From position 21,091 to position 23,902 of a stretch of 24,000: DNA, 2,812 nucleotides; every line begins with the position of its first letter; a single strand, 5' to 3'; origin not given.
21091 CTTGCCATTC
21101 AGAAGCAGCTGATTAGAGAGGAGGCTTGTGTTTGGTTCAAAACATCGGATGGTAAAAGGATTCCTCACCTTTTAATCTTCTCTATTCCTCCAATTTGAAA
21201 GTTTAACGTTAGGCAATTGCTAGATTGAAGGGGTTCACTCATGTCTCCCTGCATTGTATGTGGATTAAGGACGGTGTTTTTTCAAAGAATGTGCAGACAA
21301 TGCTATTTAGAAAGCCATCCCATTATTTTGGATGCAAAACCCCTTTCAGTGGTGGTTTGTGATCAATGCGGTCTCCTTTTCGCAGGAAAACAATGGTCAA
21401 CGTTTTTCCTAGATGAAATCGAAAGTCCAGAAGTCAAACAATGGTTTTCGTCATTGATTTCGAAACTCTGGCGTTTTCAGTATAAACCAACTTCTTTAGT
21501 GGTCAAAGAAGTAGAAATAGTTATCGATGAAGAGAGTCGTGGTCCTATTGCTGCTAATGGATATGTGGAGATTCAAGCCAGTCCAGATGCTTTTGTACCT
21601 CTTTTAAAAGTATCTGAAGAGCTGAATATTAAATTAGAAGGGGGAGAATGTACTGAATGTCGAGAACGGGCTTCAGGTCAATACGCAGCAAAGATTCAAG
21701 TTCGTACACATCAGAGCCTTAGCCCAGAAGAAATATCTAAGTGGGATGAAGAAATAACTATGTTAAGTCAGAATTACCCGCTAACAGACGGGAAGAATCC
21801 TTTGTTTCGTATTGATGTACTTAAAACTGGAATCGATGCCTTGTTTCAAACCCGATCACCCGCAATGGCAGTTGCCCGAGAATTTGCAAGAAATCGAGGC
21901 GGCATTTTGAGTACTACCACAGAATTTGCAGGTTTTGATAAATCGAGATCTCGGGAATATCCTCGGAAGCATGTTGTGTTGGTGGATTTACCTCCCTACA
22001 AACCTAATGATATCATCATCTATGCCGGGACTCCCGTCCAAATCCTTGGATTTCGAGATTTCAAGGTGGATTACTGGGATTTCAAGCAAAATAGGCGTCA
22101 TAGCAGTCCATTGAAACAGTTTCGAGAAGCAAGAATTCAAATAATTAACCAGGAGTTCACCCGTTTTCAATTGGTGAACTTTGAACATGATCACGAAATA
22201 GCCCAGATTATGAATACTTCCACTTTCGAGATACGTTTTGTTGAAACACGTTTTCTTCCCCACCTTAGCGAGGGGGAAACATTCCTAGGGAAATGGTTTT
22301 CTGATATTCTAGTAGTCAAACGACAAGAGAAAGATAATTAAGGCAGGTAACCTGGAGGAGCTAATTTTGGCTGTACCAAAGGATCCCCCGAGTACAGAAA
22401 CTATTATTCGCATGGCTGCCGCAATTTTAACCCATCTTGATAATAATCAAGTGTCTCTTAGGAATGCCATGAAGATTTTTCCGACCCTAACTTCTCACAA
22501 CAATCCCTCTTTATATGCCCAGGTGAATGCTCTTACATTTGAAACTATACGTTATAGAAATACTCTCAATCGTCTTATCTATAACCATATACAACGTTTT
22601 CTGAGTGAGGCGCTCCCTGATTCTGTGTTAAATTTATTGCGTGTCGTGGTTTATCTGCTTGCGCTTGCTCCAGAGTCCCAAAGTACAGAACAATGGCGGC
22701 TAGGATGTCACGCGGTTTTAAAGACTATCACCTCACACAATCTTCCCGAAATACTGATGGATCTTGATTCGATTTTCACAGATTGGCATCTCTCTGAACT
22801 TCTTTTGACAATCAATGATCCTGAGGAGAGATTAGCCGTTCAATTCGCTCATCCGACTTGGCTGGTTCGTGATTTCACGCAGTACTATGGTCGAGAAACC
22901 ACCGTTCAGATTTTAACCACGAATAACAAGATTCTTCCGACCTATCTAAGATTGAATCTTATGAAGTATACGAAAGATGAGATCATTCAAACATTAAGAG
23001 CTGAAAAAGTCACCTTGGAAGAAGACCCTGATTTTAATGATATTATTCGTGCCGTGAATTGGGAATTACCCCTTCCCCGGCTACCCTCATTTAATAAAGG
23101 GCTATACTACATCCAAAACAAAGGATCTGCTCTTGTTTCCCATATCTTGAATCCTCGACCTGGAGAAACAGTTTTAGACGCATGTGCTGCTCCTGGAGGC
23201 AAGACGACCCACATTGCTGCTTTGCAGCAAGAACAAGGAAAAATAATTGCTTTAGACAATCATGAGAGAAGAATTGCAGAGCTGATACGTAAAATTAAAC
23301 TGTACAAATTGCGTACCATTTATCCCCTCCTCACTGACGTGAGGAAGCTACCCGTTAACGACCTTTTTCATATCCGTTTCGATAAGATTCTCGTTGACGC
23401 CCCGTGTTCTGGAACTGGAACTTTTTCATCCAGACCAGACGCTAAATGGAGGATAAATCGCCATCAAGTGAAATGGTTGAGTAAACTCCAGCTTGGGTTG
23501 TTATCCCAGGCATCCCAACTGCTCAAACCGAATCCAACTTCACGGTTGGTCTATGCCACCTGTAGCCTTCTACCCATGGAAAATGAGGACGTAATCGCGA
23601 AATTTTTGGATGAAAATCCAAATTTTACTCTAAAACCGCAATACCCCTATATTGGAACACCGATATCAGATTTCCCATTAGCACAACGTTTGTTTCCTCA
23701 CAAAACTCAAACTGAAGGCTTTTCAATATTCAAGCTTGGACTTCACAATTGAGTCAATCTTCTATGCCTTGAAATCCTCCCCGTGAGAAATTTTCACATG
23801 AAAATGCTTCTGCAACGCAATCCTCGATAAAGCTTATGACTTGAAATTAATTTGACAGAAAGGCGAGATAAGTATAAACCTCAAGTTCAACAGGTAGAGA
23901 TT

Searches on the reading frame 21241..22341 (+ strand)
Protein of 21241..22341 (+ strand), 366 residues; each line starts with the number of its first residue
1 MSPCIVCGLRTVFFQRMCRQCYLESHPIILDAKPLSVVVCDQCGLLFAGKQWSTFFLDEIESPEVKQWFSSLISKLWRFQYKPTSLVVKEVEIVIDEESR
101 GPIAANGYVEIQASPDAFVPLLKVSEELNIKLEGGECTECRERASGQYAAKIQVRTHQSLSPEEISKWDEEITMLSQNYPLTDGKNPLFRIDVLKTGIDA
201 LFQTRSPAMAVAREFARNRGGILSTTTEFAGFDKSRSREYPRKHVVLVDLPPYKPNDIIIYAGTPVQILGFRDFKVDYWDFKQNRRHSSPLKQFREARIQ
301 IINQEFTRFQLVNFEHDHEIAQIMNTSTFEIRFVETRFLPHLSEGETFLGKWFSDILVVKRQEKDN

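Call 94: search_protein_families(library=pfam, proteins=[window:21241-22341:+], max_evalue=0.0001)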
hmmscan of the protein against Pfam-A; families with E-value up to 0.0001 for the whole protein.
window:21241-22341:+ (366 aa): 1 family
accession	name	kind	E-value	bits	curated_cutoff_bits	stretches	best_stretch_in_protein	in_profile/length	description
PF04981.18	NMD3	-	1.5e-25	90.6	24.9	1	4-242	1-236/243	NMD3 family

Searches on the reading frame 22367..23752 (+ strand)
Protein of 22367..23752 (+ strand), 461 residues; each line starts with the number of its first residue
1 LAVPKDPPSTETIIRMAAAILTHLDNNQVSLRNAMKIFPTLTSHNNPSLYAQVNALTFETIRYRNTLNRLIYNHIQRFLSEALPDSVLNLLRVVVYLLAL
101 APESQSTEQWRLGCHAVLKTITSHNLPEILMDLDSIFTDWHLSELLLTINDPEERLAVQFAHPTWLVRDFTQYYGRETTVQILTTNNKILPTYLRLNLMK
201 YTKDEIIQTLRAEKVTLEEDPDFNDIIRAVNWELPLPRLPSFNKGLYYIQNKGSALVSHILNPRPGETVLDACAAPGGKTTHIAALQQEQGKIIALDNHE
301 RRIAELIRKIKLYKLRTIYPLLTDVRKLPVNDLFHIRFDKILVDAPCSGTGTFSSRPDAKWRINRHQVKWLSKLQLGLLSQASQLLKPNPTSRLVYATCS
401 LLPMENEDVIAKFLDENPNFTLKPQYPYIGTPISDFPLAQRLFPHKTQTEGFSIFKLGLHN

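Call 94: search_protein_families(library=pfam, proteins=[window:22367-23752:+], max_evalue=0.0001)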
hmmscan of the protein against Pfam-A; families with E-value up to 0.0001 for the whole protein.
window:22367-23752:+ (461 aa): 2 families
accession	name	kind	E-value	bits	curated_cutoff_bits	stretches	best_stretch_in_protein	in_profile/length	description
PF01189.24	Methyltr_RsmB-F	-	4.1e-49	167.4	27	1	260-457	3-198/199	16S rRNA methyltransferase RsmB/F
PF22458.1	RsmF-B_ferredox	-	1.3e-11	44.9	27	1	162-228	1-66/74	Methyltr_RsmF/B-like, ferredoxin-like domain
